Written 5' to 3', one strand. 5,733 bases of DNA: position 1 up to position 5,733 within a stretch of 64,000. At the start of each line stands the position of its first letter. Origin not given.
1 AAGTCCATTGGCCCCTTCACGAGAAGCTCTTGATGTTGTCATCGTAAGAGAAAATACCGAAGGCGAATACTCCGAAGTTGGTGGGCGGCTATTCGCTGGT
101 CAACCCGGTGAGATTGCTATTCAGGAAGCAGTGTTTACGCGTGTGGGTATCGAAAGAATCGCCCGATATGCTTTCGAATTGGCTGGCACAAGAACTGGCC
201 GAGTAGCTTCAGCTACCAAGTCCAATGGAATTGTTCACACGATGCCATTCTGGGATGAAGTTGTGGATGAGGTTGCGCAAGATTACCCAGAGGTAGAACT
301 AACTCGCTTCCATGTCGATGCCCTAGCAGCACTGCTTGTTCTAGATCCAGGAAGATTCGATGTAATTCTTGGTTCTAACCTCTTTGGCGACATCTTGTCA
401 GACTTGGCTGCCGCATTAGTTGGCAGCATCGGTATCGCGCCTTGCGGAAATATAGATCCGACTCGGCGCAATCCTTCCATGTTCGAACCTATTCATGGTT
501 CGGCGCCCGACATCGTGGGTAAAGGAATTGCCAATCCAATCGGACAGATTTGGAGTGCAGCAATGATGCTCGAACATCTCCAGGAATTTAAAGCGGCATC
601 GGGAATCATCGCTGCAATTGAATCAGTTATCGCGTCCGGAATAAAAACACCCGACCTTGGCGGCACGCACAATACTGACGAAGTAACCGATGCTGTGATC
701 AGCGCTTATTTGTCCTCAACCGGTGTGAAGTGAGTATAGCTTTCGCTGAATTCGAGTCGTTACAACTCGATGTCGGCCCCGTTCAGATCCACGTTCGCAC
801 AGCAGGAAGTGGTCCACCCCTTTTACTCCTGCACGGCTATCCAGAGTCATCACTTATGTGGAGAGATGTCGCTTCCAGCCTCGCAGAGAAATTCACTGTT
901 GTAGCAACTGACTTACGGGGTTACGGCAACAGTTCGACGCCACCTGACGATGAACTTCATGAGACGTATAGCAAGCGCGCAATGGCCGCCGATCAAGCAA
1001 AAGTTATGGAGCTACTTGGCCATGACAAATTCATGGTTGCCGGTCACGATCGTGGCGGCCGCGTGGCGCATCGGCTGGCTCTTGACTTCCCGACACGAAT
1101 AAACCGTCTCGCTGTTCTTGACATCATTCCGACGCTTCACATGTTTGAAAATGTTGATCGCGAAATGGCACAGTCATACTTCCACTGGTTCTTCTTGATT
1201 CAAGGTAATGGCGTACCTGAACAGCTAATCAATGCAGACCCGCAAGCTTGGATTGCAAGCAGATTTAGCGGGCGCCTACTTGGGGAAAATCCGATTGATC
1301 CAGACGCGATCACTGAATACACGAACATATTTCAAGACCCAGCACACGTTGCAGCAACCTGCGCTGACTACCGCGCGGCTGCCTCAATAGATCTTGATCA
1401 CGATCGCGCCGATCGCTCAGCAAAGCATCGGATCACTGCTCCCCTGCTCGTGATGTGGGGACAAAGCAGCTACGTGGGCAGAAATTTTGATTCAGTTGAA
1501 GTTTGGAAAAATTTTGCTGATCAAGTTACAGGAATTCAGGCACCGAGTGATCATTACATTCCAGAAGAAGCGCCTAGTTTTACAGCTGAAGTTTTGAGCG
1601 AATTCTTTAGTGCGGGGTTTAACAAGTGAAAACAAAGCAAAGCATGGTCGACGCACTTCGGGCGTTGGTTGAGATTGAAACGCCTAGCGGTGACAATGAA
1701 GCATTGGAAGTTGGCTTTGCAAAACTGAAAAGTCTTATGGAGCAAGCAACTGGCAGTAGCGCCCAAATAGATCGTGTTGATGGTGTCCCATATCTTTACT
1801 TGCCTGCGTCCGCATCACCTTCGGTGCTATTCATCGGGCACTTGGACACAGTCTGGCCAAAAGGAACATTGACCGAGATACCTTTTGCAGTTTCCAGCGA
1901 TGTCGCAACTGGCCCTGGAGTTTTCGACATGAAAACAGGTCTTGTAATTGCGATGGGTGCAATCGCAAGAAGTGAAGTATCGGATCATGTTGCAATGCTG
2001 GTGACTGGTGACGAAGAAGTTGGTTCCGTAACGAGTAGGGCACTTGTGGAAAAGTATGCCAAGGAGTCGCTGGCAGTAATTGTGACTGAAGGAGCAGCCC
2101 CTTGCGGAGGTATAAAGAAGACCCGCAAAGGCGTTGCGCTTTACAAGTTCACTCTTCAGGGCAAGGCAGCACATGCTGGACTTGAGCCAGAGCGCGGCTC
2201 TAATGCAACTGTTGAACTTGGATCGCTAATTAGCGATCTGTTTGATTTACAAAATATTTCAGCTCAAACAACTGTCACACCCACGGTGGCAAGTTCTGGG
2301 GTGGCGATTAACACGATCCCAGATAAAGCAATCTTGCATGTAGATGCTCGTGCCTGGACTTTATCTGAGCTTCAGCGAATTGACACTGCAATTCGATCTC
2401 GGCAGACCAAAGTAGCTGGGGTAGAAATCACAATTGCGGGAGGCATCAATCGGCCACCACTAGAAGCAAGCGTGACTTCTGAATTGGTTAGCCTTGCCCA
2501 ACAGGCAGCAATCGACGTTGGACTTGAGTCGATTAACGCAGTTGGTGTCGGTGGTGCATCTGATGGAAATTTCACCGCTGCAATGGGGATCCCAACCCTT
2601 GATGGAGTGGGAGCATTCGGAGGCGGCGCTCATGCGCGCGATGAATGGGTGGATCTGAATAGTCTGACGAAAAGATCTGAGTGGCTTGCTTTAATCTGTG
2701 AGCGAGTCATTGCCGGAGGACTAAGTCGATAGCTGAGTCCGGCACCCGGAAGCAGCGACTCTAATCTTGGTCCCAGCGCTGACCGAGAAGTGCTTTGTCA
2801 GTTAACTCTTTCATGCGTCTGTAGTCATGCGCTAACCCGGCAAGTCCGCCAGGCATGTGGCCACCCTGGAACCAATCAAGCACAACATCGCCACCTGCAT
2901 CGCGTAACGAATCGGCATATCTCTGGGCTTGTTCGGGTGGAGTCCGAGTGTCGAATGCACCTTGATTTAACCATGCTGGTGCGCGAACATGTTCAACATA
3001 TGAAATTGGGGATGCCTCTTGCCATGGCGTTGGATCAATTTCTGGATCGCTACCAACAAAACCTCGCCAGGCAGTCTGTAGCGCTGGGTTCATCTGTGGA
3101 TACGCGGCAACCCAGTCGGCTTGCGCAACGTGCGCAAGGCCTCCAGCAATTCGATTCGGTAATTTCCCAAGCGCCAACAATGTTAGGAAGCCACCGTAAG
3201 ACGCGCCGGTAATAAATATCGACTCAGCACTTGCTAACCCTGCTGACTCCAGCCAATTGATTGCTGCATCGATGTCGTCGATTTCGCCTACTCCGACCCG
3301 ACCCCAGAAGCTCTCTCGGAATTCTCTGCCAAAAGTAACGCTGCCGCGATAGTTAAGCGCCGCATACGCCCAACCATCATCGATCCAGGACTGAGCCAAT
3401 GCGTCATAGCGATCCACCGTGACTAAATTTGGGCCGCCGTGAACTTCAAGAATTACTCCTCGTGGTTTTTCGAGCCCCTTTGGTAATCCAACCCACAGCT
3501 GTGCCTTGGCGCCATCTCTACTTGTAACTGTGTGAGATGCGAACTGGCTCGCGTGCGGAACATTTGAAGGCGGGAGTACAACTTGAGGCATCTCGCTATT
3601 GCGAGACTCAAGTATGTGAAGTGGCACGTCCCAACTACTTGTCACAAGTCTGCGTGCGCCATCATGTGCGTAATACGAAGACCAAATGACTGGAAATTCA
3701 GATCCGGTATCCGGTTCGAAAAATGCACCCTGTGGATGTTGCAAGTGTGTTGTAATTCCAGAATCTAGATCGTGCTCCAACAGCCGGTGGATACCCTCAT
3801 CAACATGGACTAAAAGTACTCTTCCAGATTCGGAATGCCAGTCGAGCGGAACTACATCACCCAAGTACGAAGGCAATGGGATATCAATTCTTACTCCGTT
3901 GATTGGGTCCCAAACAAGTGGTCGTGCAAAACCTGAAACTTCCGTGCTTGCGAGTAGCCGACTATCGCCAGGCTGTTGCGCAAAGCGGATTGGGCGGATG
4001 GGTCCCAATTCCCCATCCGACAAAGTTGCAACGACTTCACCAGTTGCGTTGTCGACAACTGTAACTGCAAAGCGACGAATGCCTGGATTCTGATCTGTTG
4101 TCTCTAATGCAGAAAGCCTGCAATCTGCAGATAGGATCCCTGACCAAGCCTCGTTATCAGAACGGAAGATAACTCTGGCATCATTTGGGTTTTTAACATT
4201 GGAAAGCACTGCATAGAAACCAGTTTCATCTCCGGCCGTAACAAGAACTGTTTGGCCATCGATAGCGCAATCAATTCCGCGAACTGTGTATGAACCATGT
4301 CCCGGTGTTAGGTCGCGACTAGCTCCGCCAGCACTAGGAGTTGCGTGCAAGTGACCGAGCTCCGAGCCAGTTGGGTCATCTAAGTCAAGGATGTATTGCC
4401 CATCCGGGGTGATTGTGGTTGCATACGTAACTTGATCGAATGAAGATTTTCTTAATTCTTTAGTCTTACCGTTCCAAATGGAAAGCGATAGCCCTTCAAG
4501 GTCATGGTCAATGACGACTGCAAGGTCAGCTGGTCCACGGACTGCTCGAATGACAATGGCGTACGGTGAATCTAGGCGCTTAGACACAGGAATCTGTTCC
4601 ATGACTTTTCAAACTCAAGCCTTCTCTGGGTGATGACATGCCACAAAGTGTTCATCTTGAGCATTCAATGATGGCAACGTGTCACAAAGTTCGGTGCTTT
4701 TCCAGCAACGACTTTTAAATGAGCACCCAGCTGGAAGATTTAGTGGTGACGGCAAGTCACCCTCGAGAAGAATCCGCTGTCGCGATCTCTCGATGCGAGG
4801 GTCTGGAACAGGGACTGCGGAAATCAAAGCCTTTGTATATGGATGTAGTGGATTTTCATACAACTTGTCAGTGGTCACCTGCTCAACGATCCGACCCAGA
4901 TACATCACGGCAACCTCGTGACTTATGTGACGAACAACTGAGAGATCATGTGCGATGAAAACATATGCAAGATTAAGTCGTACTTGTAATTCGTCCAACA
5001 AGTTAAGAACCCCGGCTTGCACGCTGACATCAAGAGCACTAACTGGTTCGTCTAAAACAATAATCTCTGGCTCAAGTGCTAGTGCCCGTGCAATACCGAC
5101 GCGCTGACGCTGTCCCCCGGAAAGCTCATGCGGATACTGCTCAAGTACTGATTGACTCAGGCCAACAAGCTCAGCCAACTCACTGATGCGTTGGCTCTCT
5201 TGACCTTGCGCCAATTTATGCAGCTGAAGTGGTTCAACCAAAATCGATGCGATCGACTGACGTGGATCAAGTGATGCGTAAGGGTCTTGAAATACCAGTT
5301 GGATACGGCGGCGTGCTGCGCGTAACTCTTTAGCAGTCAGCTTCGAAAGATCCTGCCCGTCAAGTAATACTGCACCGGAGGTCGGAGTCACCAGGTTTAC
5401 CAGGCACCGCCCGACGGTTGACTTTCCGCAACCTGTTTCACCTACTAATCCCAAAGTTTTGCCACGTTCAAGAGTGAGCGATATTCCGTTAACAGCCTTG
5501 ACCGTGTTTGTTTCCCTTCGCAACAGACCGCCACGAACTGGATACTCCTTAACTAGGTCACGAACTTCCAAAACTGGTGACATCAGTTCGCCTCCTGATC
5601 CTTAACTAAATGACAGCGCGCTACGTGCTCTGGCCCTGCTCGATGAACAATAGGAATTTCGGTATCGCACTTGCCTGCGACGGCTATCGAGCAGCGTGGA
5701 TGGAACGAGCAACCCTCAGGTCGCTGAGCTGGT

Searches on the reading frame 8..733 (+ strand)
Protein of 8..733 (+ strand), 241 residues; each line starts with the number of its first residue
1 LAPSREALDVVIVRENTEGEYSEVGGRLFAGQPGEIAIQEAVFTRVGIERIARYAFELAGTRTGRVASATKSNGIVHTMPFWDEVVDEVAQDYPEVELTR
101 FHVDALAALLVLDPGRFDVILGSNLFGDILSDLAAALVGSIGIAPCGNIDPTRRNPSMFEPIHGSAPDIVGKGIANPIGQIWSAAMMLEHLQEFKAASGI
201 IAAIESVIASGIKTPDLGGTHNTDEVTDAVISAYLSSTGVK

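Call 54: search_protein_families(library=pfam, proteins=[window:8-733:+], max_evalue=0.000001)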
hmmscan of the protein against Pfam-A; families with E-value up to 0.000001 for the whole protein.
window:8-733:+ (241 aa): 1 family
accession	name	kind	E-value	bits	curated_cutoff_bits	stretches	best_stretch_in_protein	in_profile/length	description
PF00180.25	Iso_dh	-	6.5e-69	233.2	27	1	6-230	121-348/348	Isocitrate/isopropylmalate dehydrogenase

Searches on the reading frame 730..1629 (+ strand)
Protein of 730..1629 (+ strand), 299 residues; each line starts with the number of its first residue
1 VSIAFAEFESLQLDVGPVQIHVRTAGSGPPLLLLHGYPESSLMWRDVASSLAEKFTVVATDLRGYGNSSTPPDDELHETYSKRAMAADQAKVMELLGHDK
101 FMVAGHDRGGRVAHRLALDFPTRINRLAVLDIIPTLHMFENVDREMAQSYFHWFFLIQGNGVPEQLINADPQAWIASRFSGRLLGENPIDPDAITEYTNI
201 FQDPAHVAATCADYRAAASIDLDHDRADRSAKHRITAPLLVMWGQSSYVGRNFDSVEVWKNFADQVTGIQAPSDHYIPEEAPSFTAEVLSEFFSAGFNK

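Call 54: search_protein_families(library=pfam, proteins=[window:730-1629:+], max_evalue=0.000001)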
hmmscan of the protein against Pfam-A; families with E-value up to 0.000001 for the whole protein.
window:730-1629:+ (299 aa): 3 families
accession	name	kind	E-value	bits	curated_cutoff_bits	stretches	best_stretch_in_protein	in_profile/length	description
PF00561.26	Abhydrolase_1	-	2.4e-33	116.2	25.8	1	29-268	1-230/245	alpha/beta hydrolase fold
PF12697.13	Abhydrolase_6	-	5.7e-14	53.7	26.3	1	31-287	1-216/217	Alpha/beta hydrolase family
PF12146.15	Hydrolase_4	-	1.6e-07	31.4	27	1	31-255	7-210/239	Serine aminopeptidase, S33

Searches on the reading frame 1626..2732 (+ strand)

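Call 54: search_protein_families(library=pfam, proteins=[window:1626-2732:+], max_evalue=0.000001)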
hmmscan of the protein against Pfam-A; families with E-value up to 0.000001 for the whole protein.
window:1626-2732:+ (368 aa): 2 families
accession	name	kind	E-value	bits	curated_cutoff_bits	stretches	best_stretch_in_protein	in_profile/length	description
PF01546.33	Peptidase_M20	-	2.8e-24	86.6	24.6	1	68-359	1-205/206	Peptidase family M20/M25/M40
PF07687.19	M20_dimer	-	2e-15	57.1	21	1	167-259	3-98/107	Peptidase dimerisation domain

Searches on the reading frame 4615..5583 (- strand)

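Call 54: search_protein_families(library=pfam, proteins=[window:4615-5583:-], max_evalue=0.000001)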
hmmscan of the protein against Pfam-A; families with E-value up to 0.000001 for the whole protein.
window:4615-5583:- (322 aa): 2 families
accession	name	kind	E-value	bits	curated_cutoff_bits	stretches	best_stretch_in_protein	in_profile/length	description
PF00005.33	ABC_tran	-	5.3e-35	121.4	25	1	32-181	2-136/137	ABC transporter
PF08352.17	oligo_HPY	-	1.7e-18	67.2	27.1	1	233-300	1-65/65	Oligopeptide/dipeptide transporter, C-terminal region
